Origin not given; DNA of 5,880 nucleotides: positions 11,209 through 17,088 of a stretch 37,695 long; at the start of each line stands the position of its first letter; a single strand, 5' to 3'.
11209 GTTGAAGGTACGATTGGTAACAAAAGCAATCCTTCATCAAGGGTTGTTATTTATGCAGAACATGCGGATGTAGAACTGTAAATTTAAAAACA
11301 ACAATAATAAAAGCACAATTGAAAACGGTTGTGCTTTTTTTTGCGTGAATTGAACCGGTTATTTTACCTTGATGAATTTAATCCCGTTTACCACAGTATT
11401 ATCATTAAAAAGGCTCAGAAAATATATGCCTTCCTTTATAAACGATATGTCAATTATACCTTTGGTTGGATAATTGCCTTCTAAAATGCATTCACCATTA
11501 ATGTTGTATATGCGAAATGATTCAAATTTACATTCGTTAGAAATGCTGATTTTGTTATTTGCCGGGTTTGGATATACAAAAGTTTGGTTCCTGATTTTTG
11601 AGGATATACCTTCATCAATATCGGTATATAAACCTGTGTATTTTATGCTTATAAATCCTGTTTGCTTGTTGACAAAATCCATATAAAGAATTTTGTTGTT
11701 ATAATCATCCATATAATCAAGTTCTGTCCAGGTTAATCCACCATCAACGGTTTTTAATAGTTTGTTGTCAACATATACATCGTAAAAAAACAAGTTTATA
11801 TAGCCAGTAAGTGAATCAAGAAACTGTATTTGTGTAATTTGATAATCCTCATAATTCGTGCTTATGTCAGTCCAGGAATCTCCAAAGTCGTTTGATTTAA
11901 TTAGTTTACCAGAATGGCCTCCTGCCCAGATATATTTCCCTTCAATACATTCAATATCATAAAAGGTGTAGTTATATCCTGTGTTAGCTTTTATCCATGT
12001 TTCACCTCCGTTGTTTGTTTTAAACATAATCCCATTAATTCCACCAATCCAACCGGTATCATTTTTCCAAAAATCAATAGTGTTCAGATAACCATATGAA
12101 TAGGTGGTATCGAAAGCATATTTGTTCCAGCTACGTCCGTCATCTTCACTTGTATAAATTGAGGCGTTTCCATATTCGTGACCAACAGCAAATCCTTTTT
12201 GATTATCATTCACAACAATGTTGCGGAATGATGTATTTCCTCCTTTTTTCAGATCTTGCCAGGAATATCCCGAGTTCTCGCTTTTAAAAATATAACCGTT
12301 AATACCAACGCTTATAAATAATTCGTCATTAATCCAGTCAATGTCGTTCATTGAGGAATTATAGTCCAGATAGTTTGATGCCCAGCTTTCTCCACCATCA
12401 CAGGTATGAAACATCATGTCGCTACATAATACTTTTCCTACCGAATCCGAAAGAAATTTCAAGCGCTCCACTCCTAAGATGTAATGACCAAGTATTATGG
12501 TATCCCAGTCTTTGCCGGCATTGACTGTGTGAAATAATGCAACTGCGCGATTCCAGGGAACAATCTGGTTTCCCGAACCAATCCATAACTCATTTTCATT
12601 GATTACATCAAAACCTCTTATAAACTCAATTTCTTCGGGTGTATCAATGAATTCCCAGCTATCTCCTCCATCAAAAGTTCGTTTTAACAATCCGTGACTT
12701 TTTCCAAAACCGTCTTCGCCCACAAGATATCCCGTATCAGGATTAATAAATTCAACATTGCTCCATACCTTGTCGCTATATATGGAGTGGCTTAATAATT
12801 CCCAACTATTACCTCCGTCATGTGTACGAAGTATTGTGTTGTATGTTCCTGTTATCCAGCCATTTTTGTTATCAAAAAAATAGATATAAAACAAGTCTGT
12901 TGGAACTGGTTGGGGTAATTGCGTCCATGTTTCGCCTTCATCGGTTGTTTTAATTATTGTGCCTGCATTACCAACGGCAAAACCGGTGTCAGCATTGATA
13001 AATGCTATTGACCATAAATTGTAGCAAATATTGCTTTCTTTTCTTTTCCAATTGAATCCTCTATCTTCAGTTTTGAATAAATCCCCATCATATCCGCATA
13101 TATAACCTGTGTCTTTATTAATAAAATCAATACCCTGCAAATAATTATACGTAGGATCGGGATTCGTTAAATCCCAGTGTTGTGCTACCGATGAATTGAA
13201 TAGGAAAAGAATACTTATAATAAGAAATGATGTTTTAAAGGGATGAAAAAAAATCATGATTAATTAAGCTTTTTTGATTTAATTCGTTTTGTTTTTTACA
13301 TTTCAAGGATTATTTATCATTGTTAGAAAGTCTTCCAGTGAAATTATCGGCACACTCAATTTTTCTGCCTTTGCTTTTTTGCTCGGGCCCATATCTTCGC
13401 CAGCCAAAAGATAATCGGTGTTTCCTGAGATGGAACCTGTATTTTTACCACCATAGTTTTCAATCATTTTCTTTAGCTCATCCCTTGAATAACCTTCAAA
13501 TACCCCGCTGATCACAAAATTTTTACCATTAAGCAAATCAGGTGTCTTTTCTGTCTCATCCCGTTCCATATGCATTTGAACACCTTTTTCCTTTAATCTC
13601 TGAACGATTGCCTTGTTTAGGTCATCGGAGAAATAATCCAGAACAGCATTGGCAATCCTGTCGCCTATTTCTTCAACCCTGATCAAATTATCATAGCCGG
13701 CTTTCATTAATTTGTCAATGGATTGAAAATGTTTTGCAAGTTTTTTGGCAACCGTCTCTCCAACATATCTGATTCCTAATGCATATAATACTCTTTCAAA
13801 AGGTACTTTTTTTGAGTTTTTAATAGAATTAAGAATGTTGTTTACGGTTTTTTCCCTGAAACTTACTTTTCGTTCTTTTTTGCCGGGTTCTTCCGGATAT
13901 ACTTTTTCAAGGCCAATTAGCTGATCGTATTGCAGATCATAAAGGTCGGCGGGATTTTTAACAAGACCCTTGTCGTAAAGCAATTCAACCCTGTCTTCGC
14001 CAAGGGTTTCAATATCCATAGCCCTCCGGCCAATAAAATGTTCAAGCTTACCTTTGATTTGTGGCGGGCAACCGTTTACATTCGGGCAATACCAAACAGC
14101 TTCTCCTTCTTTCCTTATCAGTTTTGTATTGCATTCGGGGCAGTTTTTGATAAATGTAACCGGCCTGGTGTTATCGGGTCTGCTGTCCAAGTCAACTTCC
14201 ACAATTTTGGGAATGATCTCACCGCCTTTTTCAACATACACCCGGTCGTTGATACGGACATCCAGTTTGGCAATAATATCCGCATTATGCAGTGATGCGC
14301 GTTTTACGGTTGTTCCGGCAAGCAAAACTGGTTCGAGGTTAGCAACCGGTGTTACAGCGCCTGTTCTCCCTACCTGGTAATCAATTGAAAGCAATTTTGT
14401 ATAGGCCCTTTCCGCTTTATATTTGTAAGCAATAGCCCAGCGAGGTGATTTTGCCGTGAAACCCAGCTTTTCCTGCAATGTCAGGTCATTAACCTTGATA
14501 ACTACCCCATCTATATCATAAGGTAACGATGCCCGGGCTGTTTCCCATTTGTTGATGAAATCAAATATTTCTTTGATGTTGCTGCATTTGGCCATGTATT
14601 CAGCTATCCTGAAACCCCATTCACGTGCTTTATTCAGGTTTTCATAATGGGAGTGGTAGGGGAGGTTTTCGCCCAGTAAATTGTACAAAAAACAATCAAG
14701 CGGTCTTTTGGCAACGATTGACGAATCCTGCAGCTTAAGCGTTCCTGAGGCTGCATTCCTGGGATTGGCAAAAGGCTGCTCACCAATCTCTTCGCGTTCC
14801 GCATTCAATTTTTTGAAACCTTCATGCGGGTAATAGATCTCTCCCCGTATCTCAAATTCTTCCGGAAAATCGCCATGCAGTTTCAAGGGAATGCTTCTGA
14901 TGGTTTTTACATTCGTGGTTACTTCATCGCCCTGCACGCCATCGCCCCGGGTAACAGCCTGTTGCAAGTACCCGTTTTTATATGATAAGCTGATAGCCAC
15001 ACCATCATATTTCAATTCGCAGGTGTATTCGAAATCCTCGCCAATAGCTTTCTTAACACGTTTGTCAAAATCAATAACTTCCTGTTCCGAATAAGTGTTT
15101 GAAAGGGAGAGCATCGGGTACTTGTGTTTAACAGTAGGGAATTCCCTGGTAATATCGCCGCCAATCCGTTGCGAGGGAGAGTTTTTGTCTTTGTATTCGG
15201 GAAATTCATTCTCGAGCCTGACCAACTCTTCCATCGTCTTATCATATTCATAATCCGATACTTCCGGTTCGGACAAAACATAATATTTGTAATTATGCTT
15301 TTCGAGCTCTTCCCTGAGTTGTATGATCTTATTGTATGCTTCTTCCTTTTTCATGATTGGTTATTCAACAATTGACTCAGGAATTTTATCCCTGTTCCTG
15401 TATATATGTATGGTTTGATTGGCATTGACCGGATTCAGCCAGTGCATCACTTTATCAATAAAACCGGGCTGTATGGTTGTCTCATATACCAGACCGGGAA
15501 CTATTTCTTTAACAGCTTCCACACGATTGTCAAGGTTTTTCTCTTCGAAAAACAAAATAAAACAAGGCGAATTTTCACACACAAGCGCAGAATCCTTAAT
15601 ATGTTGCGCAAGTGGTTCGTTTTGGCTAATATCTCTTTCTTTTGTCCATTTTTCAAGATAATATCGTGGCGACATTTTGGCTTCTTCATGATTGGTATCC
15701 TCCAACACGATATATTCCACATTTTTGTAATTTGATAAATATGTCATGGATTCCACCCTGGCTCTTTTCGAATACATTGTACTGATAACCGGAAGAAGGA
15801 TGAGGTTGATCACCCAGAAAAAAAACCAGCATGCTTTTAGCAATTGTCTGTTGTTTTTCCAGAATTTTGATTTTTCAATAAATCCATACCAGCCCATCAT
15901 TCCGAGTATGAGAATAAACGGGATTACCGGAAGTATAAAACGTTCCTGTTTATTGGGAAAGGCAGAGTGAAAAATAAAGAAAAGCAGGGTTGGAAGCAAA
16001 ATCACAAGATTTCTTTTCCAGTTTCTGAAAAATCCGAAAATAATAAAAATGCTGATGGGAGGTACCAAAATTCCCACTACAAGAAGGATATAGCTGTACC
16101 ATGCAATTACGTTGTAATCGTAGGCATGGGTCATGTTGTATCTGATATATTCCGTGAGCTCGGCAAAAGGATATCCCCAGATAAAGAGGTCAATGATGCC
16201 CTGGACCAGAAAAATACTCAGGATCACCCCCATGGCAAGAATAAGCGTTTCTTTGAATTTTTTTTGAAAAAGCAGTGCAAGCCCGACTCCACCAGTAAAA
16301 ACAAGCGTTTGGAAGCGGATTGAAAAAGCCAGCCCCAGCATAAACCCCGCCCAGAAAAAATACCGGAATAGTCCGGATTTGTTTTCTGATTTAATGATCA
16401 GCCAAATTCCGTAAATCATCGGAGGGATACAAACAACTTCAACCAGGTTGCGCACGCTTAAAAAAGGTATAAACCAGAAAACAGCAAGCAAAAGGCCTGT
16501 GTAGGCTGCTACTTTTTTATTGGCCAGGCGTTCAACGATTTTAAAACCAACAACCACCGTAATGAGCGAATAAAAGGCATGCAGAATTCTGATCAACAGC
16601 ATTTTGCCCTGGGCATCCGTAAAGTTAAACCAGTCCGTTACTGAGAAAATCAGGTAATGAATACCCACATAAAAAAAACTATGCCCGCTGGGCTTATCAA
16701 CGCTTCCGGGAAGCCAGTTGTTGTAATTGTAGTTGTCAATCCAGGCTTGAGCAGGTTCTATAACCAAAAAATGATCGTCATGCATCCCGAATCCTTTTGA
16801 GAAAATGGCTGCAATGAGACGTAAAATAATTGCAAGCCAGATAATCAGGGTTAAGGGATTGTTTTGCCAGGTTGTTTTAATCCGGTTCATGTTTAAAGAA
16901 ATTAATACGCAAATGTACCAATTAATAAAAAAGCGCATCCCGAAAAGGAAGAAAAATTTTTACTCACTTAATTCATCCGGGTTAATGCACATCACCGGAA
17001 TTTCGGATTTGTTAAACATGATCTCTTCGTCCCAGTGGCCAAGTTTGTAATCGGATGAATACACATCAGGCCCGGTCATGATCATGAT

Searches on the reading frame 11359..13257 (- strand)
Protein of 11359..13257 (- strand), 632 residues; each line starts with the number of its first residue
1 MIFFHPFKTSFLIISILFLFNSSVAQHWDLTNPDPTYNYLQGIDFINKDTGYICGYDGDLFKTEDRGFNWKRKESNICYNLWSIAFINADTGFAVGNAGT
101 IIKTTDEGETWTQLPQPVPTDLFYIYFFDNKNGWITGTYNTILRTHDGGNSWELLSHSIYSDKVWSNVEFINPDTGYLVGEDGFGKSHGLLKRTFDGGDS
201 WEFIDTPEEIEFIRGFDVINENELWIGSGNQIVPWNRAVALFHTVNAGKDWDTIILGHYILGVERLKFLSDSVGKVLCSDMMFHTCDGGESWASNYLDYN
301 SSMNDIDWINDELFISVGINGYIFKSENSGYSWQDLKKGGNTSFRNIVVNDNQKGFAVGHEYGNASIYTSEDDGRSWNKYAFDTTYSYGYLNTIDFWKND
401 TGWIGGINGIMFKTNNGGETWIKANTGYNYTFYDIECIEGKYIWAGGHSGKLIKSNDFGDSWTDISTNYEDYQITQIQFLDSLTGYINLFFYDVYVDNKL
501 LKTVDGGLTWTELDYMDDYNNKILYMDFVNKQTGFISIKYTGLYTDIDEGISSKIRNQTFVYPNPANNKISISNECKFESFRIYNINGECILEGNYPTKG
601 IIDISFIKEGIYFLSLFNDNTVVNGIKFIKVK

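Call 32: search_protein_families(library=pfam, proteins=[window:11359-13257:-], max_evalue=0.001)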
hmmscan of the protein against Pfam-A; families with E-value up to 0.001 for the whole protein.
window:11359-13257:- (632 aa): 3 families
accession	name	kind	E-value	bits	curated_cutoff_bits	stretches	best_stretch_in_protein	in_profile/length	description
PF14870.12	PSII_BNR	-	6.1e-39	134.5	27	4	26-115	7-98/303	Photosynthesis system II assembly factor YCF48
PF15902.12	Sortilin-Vps10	-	3.6e-18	66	33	2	323-426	3-114/446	Sortilin, neurotensin receptor 3,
PF18962.6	Por_Secre_tail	-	1.6e-10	41.5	27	1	561-623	1-69/75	Secretion system C-terminal sorting domain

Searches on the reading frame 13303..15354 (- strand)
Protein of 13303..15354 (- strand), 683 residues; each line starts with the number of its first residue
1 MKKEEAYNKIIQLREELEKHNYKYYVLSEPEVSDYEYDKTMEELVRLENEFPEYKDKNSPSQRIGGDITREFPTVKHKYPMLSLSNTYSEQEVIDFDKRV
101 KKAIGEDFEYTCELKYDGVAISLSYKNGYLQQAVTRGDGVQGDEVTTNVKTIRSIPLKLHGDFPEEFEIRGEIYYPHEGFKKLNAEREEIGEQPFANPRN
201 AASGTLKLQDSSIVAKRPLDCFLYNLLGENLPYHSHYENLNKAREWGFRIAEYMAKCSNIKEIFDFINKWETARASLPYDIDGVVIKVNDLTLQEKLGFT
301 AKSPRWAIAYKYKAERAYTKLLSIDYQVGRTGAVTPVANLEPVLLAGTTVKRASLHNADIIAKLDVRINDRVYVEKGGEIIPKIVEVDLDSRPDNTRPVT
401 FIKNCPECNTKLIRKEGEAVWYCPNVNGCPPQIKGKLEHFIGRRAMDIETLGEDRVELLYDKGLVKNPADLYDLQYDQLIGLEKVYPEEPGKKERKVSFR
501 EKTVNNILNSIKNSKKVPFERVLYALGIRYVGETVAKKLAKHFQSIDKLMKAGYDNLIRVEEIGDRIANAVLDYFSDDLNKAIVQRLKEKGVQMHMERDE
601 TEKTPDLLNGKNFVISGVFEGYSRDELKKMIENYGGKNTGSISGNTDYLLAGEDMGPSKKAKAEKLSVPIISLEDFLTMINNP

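Call 32: search_protein_families(library=pfam, proteins=[window:13303-15354:-], max_evalue=0.001)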
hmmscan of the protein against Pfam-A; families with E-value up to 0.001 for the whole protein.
window:13303-15354:- (683 aa): 7 families
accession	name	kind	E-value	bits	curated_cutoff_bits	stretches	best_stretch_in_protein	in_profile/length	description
PF01653.23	DNA_ligase_aden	-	8.8e-96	320.7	27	1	71-315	3-253/253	NAD-dependent DNA ligase adenylation domain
PF03120.22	DNA_ligase_OB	-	5e-34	116.5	32.9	1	319-395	2-78/79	NAD-dependent DNA ligase OB-fold domain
PF12826.13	HHH_2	-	8e-24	84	27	1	521-584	1-64/64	Helix-hairpin-helix motif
PF00533.33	BRCT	-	6.2e-16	58.8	21.3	1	604-679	2-77/78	BRCA1 C Terminus (BRCT) domain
PF03119.21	DNA_ligase_ZBD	-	2.5e-11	43.7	25.8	1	404-430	1-26/27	NAD-dependent DNA ligase C4 zinc finger domain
PF22745.1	Nlig-Ia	-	3e-06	28.2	27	1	9-54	5-50/92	DNA ligase-like, N-terminal NAD+-binding domain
PF14520.12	HHH_5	-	9.5e-05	23.2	27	0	526-572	5-52/57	Helix-hairpin-helix domain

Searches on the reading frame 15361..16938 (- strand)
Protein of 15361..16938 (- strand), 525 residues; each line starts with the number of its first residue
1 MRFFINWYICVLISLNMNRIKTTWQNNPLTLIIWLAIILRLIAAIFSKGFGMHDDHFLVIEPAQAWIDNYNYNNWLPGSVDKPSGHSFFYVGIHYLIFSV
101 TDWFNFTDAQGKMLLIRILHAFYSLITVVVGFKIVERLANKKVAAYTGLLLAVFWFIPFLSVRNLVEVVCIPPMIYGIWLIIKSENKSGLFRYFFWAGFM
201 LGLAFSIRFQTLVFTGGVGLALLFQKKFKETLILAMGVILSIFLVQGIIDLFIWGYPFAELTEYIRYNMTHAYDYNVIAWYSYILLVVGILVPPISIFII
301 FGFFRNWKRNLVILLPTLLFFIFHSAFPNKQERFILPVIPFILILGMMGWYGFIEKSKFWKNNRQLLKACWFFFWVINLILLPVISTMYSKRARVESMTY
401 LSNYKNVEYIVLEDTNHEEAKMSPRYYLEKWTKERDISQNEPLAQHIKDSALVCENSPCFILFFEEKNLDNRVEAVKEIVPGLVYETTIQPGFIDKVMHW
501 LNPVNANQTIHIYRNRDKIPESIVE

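Call 32: search_protein_families(library=pfam, proteins=[window:15361-16938:-], max_evalue=0.001)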
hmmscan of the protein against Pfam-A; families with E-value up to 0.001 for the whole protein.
window:15361-16938:- (525 aa): 2 families
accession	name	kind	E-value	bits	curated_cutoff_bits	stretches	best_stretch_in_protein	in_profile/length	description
PF03901.23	Glyco_transf_22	-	1.7e-25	90.5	23.8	1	32-404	2-381/414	Alg9-like mannosyltransferase family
PF13231.12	PMT_2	-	5e-10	40.3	26.1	1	113-244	21-153/160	Dolichyl-phosphate-mannose-protein mannosyltransferase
